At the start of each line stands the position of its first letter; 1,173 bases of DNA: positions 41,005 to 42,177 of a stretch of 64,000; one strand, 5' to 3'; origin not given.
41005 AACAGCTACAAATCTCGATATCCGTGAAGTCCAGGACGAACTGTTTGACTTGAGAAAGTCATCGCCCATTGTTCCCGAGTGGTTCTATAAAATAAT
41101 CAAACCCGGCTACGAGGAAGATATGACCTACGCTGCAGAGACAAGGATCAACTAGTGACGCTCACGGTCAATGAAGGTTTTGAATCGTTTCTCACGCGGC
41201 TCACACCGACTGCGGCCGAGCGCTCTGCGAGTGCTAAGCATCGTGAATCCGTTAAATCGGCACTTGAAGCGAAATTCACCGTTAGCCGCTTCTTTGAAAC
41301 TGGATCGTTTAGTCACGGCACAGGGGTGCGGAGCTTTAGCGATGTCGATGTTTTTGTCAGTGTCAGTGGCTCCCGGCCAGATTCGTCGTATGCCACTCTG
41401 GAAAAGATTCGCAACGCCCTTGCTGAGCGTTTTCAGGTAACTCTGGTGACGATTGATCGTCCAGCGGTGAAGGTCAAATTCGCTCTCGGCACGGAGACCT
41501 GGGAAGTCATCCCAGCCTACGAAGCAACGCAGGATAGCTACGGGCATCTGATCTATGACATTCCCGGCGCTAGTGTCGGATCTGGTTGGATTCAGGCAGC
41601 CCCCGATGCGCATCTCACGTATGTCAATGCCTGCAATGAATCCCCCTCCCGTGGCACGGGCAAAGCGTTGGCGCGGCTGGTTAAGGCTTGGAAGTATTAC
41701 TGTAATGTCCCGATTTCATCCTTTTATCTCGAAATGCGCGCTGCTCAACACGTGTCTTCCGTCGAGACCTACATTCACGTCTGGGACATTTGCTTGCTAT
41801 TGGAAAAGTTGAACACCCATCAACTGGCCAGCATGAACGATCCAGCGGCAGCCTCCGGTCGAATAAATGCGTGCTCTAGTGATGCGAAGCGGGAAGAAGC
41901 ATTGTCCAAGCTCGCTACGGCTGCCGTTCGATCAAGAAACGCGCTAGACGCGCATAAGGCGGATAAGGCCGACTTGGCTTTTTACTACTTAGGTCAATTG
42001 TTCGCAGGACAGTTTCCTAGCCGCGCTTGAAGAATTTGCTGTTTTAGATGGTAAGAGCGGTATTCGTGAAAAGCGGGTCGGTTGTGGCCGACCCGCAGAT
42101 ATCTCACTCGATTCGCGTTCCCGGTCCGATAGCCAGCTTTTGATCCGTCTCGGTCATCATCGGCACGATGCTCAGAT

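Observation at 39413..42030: CBASS-like operon with two paralogous SMODS nucleotidyltransferases flanking a 4-TM effector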

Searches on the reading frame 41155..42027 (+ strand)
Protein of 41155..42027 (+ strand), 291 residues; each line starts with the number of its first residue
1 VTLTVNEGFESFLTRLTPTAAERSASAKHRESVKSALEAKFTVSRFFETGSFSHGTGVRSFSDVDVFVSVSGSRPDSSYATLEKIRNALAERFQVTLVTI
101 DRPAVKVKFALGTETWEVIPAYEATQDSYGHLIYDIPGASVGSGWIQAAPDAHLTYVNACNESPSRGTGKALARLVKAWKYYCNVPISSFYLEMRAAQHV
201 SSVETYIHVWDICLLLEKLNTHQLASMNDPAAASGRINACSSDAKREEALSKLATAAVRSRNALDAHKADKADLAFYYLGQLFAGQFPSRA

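Call 5: search_protein_families(library=pfam, proteins=[window:41155-42027:+], max_evalue=0.1)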
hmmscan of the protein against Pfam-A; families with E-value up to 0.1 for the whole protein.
window:41155-42027:+ (291 aa): 5 families
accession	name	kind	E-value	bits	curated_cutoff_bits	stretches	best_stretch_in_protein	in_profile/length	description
PF18144.7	SMODS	-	1.6e-14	54.9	26.5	1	4-161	2-164/164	Second Messenger Oligonucleotide or Dinucleotide Synthetase domain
PF22600.2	MTPAP-like_central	-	0.00016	22.2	27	1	7-91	3-89/139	Poly(A) RNA polymerase, mitochondrial-like, central palm domain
PF01909.29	NTP_transf_2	-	0.00069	20.4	21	1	32-91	3-63/93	Nucleotidyltransferase domain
PF17822.6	ARMH2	-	0.0062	16.6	25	1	172-237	19-82/229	Armadillo-like helical domain-containing protein 2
PF24397.1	VNG_1110C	-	0.074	13.3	27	0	80-101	18-39/66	VNG_1110C-like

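Call 6: search_protein_families(library=padloc, proteins=[window:41155-42027:+], max_evalue=0.1)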
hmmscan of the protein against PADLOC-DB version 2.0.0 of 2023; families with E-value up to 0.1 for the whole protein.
window:41155-42027:+ (291 aa): 32 families (the best 25 are shown)
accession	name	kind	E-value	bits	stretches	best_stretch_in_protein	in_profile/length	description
PDLC00776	Cyclase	-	1.3e-114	380.4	1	1-290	1-286/287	oligonucleotide-cyclase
PDLC00823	Cyclase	-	5.6e-44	148.9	1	1-290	1-284/285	oligonucleotide-cyclase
PDLC00809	Cyclase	-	1.5e-29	101.5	1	3-289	2-294/295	oligonucleotide-cyclase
PDLC00786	Cyclase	-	1.6e-22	78.2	1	4-206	2-210/293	oligonucleotide-cyclase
PDLC00814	Cyclase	-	7.3e-20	69.5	1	4-204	4-209/295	oligonucleotide-cyclase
PDLC00796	Cyclase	-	1.3e-19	68.9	1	4-206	2-206/432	oligonucleotide-cyclase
PDLC00803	Cyclase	-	2.7e-19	67.8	1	18-252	16-238/253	oligonucleotide-cyclase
PDLC00802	Cyclase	-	2.2e-18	64.5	1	78-289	118-330/332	oligonucleotide-cyclase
PDLC00805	Cyclase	-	4.3e-18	63.8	1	7-270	27-296/314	oligonucleotide-cyclase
PDLC00792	Cyclase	-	3.1e-17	60.8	1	4-202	2-203/236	oligonucleotide-cyclase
PDLC00818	Cyclase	-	3.8e-15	54.2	1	4-289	2-294/322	oligonucleotide-cyclase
PDLC00773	Cyclase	-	4.9e-13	47.3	1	5-288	3-295/334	oligonucleotide-cyclase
PDLC00779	Cyclase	-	4.5e-12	44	2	143-284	158-294/345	oligonucleotide-cyclase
PDLC00769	Cyclase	-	9.7e-12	42.9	1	14-203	12-199/261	oligonucleotide-cyclase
PDLC00808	Cyclase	-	3e-11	41.2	1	38-198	46-214/325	oligonucleotide-cyclase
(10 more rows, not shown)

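Call 7: search_protein_families(library=ncbifam, proteins=[window:41155-42027:+], max_evalue=0.1)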
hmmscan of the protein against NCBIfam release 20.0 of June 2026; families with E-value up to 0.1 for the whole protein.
window:41155-42027:+ (291 aa): 4 families
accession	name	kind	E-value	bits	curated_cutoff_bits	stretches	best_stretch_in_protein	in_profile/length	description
NF041117.1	CBASS_cyclase_b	equivalog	4.3e-30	105.2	200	1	9-269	1-260/275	CBASS oligonucleotide cyclase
NF041116.1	CBASS_cyclase_a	equivalog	6e-12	45.3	200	1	26-200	22-211/317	CBASS oligonucleotide cyclase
TIGR03671.1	cca_archaeal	equivalog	1.9e-05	23.6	281.3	1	10-124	3-121/410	CCA tRNA nucleotidyltransferase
NF041078.1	cGAS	equivalog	0.002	17.3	150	0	8-61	14-77/339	CBASS cGAMP synthase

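Call 10: find_homologous_proteins(query=window:41155-42027:+, max_evalue=1e-10)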
Query window:41155-42027:+ (291 aa): 1023 proteins with E <= 1e-10 among 5577 candidates; the best 120 are listed.
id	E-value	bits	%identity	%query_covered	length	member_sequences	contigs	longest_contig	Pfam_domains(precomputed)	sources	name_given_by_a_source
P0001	8.1e-189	644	100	100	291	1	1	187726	PF18144.8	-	-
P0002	4.8e-163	559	87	100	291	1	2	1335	PF18144.8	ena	-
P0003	5.3e-134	464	70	100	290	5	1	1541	PF18144.8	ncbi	-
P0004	4.5e-123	428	66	100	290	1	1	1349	PF18144.8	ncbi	-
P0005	2.6e-120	419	64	100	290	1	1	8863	PF18144.8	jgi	jgi:predicted nucleotidyltransferase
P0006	5.4e-119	415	64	100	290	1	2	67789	PF18144.8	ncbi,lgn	-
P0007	7.8e-119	414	65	100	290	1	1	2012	PF18144.8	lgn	-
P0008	3.4e-118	412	63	100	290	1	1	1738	PF18144.8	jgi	jgi:predicted nucleotidyltransferase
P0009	4.7e-118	412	63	100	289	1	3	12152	PF18144.8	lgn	-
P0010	3.5e-117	409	64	100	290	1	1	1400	PF18144.8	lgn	-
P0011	7.1e-117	408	63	100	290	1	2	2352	PF18144.8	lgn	-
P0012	9.4e-117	407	64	100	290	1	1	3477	PF18144.8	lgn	-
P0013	1.7e-116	407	63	100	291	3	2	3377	PF18144.8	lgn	-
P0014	1.9e-116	406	62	100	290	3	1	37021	PF18144.8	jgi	jgi:Second Messenger Oligonucleotide or Dinucleotide Synthetase domain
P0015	2.1e-116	406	63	100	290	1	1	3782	PF18144.8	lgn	-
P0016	2.8e-116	406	64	100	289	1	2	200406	PF18144.8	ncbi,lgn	-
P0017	3.4e-116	406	64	100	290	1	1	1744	PF18144.8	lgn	-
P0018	5.2e-116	405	64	100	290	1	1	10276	PF18144.8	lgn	-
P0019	1.1e-115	404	63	100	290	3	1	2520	PF18144.8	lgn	-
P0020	1.1e-115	404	63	100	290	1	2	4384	PF18144.8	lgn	-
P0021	1.2e-115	404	63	100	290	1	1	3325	PF18144.8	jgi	jgi:predicted nucleotidyltransferase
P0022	1.5e-115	403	61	100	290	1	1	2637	PF18144.8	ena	-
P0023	1.6e-115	403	61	100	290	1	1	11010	PF18144.8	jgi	jgi:Second Messenger Oligonucleotide or Dinucleotide Synthetase domain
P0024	1.9e-115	403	61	100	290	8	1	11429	PF18144.8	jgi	jgi:hypothetical protein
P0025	4.7e-115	402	61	100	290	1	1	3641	PF18144.8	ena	-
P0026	6.2e-115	401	62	100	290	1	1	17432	PF18144.8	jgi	jgi:hypothetical protein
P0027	7.9e-115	401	63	99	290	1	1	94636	PF18144.8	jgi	jgi:hypothetical protein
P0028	1.5e-114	400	63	95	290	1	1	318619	PF18144.8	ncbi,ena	-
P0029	2.5e-114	400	63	100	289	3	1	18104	PF18144.8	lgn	-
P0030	2.5e-114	399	63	100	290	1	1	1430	PF18144.8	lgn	-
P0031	2.9e-114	399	62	100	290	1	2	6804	PF18144.8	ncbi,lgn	-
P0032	3.1e-114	399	62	100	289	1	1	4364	PF18144.8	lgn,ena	-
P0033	3.8e-114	399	62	100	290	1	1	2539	PF18144.8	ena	-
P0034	4.7e-114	399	64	99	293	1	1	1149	PF18144.8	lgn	-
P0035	7.2e-114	398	62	100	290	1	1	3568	PF18144.8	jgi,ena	-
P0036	7.4e-114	398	63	99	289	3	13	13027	PF18144.8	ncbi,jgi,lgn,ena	-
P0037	8.5e-114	398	62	100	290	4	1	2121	PF18144.8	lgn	-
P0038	8.8e-114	398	61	100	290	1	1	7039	PF18144.8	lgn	-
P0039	9.0e-114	398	62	100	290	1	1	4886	PF18144.8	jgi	jgi:hypothetical protein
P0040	1.1e-113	397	63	100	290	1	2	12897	PF18144.8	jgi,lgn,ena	-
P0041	1.2e-113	397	60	100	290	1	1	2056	PF18144.8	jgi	jgi:hypothetical protein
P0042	1.5e-113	397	61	99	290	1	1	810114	PF18144.8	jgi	jgi:predicted nucleotidyltransferase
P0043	1.7e-113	397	61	99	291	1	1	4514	PF18144.8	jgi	jgi:hypothetical protein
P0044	1.7e-113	397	64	100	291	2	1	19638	PF18144.8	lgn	-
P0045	3.5e-113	396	61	100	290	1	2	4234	PF18144.8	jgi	jgi:hypothetical protein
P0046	3.9e-113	396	63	100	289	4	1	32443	PF18144.8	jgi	jgi:predicted nucleotidyltransferase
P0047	4.3e-113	395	61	100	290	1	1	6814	PF18144.8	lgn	-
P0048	5.6e-113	395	60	100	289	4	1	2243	PF18144.8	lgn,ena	-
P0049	6.6e-113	395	61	100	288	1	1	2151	PF18144.8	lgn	-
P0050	6.8e-113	395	63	100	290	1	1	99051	PF18144.8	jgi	jgi:Second Messenger Oligonucleotide or Dinucleotide Synthetase domain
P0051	1.1e-112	394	61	100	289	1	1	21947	PF18144.8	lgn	-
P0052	1.1e-112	394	61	100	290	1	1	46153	PF18144.8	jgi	jgi:predicted nucleotidyltransferase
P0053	1.3e-112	394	61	100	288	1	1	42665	PF18144.8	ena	-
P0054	1.5e-112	394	61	100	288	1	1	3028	PF18144.8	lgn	-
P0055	1.5e-112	394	62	100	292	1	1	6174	PF18144.8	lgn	-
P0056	1.6e-112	394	62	100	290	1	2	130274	PF18144.8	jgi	jgi:hypothetical protein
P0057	1.6e-112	394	60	100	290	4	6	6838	PF18144.8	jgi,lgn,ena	jgi:predicted nucleotidyltransferase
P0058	1.6e-112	394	61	99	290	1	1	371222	PF18144.8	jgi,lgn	jgi:hypothetical protein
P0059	2.2e-112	393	62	100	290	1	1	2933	PF18144.8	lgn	-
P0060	2.4e-112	393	62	100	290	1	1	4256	PF18144.8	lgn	-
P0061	2.5e-112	393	60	100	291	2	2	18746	PF18144.8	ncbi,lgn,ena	-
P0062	3.9e-112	392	61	100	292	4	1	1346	PF18144.8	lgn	-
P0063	4.1e-112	392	62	100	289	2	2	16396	PF18144.8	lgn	-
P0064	4.3e-112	392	61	100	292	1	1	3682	PF18144.8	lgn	-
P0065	5.3e-112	392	62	100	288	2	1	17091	PF18144.8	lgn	-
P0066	5.6e-112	392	61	100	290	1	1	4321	PF18144.8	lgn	-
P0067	5.9e-112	392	63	99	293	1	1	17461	PF18144.8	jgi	jgi:hypothetical protein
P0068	6.6e-112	392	61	100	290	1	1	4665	PF18144.8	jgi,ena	-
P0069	6.9e-112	392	61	100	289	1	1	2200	PF18144.8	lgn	-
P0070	8.2e-112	391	62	100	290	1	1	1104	PF18144.8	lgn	-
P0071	8.7e-112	391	61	100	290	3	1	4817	PF18144.8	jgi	jgi:hypothetical protein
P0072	9.8e-112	391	63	99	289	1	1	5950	PF18144.8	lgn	-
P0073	1.1e-111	391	61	100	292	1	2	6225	PF18144.8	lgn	-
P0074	1.4e-111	390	64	98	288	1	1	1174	PF18144.8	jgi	jgi:hypothetical protein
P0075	1.6e-111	390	62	100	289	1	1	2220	PF18144.8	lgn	-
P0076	1.9e-111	390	60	100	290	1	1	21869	PF18144.8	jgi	jgi:Second Messenger Oligonucleotide or Dinucleotide Synthetase domain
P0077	2.3e-111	390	61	100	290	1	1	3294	PF18144.8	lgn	-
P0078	3.3e-111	389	60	100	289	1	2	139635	PF18144.8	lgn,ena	-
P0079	3.4e-111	389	60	100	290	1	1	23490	PF18144.8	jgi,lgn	jgi:hypothetical protein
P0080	3.6e-111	389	60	100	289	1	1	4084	PF18144.8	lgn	-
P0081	3.9e-111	389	60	100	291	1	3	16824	PF18144.8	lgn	-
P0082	4.3e-111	389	60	100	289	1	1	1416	PF18144.8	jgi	jgi:hypothetical protein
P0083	4.5e-111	389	61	99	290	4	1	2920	PF18144.8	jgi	jgi:hypothetical protein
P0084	4.7e-111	389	60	99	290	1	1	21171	PF18144.8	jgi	jgi:hypothetical protein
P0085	5.7e-111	389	61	99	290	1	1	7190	PF18144.8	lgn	-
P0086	8.2e-111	388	60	100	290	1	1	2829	PF18144.8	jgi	jgi:predicted nucleotidyltransferase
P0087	1.0e-110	388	60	100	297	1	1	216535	PF18144.8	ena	-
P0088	1.2e-110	387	61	100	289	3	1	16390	PF18144.8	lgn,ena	-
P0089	1.3e-110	387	61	100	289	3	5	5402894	PF18144.8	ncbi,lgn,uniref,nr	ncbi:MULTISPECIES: SMODS domain-containing nucleotidyltransferase [Mycolicibacterium]|uniref:SMODS d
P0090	1.5e-110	387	61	100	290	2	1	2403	PF18144.8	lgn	-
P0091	1.5e-110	387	59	100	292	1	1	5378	PF18144.8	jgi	jgi:hypothetical protein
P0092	1.5e-110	387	62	99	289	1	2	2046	PF18144.8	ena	-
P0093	2.1e-110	387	60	100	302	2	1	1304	PF18144.8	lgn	-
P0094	2.2e-110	387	59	100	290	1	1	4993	PF18144.8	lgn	-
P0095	2.3e-110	386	62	100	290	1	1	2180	PF18144.8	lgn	-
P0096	3.4e-110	386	59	100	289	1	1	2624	PF18144.8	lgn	-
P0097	3.4e-110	386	61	99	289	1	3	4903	PF18144.8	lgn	-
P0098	3.7e-110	386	60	100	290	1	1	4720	PF18144.8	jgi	-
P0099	4.1e-110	386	60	100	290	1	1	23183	PF18144.8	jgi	jgi:hypothetical protein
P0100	5.0e-110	385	60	100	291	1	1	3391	PF18144.8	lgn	-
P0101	7.1e-110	385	61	99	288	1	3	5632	PF18144.8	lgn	-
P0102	7.3e-110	385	60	100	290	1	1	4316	PF18144.8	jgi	jgi:hypothetical protein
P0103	7.9e-110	385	59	100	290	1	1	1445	PF18144.8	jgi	jgi:Second Messenger Oligonucleotide or Dinucleotide Synthetase domain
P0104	9.8e-110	384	60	100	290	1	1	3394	PF18144.8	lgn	-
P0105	1.2e-109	384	60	100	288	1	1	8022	PF18144.8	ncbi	-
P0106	1.6e-109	384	59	100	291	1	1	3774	PF18144.8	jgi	jgi:hypothetical protein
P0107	1.6e-109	384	60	99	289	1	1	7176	PF18144.8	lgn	-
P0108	1.7e-109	384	62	99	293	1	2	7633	PF18144.8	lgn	-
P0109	2.0e-109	383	60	100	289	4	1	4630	PF18144.8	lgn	-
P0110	2.2e-109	383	61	100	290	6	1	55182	PF18144.8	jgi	jgi:predicted nucleotidyltransferase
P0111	2.6e-109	383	61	100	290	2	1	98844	PF18144.8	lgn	-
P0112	3.6e-109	383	60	100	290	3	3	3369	PF18144.8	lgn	-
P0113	4.6e-109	382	66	89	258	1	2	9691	PF18144.8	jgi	jgi:hypothetical protein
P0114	4.6e-109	382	61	100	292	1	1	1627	PF18144.8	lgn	-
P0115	5.1e-109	382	60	100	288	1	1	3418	PF18144.8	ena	-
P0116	5.3e-109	382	61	100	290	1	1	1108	PF18144.8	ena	-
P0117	5.5e-109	382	59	100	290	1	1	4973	PF18144.8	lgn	-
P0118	6.0e-109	382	59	99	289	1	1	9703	PF18144.8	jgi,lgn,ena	-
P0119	6.6e-109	382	60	100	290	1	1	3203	PF18144.8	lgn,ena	-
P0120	1.2e-108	381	61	99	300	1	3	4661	PF18144.8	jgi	jgi:hypothetical protein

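Call 12: find_related_loci(query=A1, collection=genome_contigs, flank=6000)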
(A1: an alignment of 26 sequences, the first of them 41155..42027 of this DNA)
Query A1 (291 aa) in genome_contigs; peptide patterns used: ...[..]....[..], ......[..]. (x = any residue, [..] = any of these).
113 stretches matched a pattern; 85 encode a relative of the query (tblastn E <= 1e-3); the best 80 are kept; 80 distinct loci.
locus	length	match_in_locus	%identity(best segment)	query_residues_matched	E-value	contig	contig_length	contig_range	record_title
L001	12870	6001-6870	64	1-290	3e-128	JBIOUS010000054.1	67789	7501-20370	MAG: Thermoleophilaceae bacterium isolate MAG128 k127_3432797, whole genome shotgun sequence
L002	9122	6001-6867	61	1-290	1e-121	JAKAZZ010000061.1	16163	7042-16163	MAG: Actinomycetes bacterium isolate ZJ1.bin81 NODE_4827_length_16163_cov_1.998815, whole genome shotgun sequence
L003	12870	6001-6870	62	1-290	3e-121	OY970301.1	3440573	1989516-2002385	MAG: uncultured Solirubrobacteraceae bacterium isolate MFD06435.bin.c.1 genome assembly, chromosome: 1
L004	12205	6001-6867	60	1-290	2e-118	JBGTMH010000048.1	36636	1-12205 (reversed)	MAG: Patescibacteria group bacterium isolate JTS-RE358 k141_3388625, whole genome shotgun sequence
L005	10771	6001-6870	60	1-290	5e-118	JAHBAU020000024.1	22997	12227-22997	MAG: Candidatus Saccharibacteria bacterium isolate AQU-11 c_000000195987, whole genome shotgun sequence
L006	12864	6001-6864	60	1-290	7e-118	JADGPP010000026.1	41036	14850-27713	MAG: Solirubrobacteraceae bacterium isolate Chersky.18_22 contig-100_62, whole genome shotgun sequence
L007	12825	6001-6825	63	1-275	1e-115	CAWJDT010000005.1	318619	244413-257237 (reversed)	MAG: uncultured Actinomycetes bacterium isolate MFD04716.bin.2.17 genome assembly, contig: contig_32973, whole genome sh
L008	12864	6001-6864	59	1-290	2e-115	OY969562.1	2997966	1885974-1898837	MAG: uncultured Solirubrobacterales bacterium isolate MFD04540.bin.1.4 genome assembly, chromosome: 1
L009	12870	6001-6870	58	1-290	3e-113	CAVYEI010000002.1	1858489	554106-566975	MAG: uncultured Solirubrobacterales bacterium isolate MFD04935.bin.1.4 genome assembly, contig: contig_262, whole genome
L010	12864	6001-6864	59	1-288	3e-113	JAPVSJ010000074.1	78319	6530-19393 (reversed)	MAG: Actinomycetota bacterium isolate WN3_metabat.1 k97_518840, whole genome shotgun sequence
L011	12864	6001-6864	59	1-288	3e-113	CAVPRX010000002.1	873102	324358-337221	MAG: uncultured Solirubrobacterales bacterium isolate MFD10043.bin.2.39 genome assembly, contig: contig_9736, whole geno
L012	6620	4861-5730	58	1-290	9e-113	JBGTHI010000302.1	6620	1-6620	MAG: Myxococcaceae bacterium isolate JTS-RE235 k141_1223280, whole genome shotgun sequence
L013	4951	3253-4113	58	1-290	2e-111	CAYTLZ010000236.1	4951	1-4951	MAG TPA_asm: uncultured Actinomycetota bacterium isolate SRP201947_co1_216 genome assembly, contig: NODE_17949_length_49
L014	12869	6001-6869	60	1-290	8e-106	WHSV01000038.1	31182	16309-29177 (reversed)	MAG: Actinomycetota bacterium isolate Dino_bin16 NODE_1564_length_31182_cov_26.5775, whole genome shotgun sequence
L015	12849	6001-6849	56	4-290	2e-105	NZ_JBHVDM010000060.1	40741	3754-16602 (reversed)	Nocardia sp. NPDC057455 NPDC057455_T20_H4.ctg-0060, whole genome shotgun sequence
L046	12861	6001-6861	49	1-288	3e-80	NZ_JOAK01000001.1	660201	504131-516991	Streptomyces virginiae strain NRRL ISP-5094 contig1.1, whole genome shotgun sequence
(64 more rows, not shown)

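Call 17: find_encoding_contigs(protein=P0001, flank=10000, max_places=4)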
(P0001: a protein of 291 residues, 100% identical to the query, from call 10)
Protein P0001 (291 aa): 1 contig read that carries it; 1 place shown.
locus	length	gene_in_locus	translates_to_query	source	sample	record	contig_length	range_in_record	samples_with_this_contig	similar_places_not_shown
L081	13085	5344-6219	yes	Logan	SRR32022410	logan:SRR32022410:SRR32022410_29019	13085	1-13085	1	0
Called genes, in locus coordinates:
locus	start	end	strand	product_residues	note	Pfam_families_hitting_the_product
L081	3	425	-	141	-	?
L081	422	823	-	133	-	PF03703:bPH_2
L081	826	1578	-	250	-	PF00142:Fer4_NifH (weak), PF01656:CbiA, PF02374:ArsA_ATPase (weak), PF06564:CBP_BcsQ, PF09140:MipZ, PF10609:ParA, PF13614:AAA_31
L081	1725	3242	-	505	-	-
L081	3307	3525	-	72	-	-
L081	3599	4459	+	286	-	PF18144:SMODS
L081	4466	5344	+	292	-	PF18159:S_4TM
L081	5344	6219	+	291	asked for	PF18144:SMODS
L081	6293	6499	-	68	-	-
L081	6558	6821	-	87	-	-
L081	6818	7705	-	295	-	PF02899:Phage_int_SAM_1, PF00589:Phage_integrase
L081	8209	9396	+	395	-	PF00313:CSD, PF12873:DUF3825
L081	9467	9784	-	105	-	-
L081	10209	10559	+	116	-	-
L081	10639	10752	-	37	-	-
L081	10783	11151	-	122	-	PF13798:PCYCGC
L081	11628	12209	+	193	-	PF01569:PAP2, PF14378:PAP2_3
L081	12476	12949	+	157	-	PF04234:CopC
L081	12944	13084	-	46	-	?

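Call 33: search_solved_structures(query=L081:3599-4456:+, max_evalue=0.01)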
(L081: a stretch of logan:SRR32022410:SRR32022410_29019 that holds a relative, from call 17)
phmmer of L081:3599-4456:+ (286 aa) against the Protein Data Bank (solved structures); distinct sequences matched with E-value up to 0.01: 12.
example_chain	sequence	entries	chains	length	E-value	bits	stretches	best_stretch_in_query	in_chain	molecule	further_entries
6p82_A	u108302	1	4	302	1e-31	113.2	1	2-283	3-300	Nucleotidyltransferase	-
6p8u_A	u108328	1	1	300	1.8e-31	112.4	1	4-283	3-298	Nucleotidyltransferase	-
6p8j_C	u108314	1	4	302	2.6e-30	108.6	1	2-283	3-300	Nucleotidyltransferase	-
9sa4_A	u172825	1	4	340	3.9e-12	49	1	45-283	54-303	CD-NTase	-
9sa5_A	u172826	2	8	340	1.5e-11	47.1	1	45-283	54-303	CD-NTase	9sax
9ntn_G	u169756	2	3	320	3.8e-10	42.5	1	19-280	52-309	CdnD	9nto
6p80_A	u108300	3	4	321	1.3e-07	34.1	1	49-213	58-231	E. coli MS115-1 NucC | E. coli MS115-1 CdnC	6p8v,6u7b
7ljm_A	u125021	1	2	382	9.9e-07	31.3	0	128-284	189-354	CD-NTase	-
7ljl_A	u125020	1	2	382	1.5e-06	30.7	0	13-123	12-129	Cyclic AMP-AMP-GMP synthase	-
7d48_A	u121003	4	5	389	1.7e-06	30.5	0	14-123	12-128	Cyclic AMP-AMP-GMP synthase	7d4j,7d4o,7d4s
7to3_C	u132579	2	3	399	1.7e-06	30.5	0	13-123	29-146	Cyclic AMP-AMP-GMP synthase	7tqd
7d4u_A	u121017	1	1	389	4.4e-05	25.8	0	120-195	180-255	Cyclic AMP-AMP-GMP synthase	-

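Call 34: search_solved_structures(query=A1, max_evalue=0.01)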
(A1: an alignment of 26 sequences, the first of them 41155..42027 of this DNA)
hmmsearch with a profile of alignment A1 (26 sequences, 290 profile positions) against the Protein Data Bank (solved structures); distinct sequences matched with E-value up to 0.01: 8.
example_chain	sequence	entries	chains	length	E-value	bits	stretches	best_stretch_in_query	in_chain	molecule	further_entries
6p82_A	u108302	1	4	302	3.9e-15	59.2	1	3-288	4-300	Nucleotidyltransferase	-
6p8u_A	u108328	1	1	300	5.3e-15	58.8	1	4-288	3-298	Nucleotidyltransferase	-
6p8j_C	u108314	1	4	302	1.8e-13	53.8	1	3-288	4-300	Nucleotidyltransferase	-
9sa4_A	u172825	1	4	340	2.9e-07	33.4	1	5-289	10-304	CD-NTase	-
7x4a_A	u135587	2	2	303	1.5e-05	27.8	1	33-182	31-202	ClCdnE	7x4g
6p80_A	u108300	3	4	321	0.00012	24.7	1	41-181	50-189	E. coli MS115-1 NucC | E. coli MS115-1 CdnC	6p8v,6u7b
6e0m_A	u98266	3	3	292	0.00053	22.7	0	31-181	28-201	cGAS/DncV-like nucleotidyltransferase in E. coli homolog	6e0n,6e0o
9ntn_G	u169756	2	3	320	0.0034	20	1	49-168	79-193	CdnD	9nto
